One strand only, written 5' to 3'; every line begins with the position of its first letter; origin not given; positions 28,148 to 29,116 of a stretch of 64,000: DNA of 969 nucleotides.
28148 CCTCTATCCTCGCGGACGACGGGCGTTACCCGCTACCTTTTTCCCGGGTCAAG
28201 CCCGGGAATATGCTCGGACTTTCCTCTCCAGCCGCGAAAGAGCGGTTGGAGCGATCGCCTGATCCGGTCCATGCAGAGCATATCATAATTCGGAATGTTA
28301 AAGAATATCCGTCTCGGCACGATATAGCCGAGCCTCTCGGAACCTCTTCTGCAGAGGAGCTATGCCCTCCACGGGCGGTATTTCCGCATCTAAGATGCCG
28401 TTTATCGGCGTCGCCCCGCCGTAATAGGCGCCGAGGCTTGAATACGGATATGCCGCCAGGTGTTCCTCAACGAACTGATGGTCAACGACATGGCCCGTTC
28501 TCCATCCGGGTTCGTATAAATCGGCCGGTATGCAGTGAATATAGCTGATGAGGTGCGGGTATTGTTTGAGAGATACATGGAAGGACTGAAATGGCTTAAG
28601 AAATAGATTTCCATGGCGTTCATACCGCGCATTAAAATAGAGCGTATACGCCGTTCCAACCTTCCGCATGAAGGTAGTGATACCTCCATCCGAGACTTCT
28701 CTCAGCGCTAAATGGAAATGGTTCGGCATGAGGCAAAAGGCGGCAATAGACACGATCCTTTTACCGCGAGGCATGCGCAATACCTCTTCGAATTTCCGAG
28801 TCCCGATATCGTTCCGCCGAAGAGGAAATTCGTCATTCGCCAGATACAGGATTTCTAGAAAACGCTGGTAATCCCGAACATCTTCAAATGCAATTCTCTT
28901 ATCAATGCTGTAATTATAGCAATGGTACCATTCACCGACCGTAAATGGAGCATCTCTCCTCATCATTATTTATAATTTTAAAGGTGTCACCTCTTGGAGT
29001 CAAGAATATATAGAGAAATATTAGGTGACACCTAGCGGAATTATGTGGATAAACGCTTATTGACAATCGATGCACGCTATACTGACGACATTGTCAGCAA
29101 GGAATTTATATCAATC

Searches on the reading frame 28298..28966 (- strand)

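Call 59: search_protein_families(library=pfam, proteins=[window:28298-28966:-], max_evalue=0.001)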
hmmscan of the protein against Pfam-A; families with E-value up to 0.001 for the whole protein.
window:28298-28966:- (222 aa): 1 family
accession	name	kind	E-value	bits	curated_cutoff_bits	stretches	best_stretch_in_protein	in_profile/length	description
PF01797.21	Y1_Tnp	-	1.3e-05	25.8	23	1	57-144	26-119/121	Transposase IS200 like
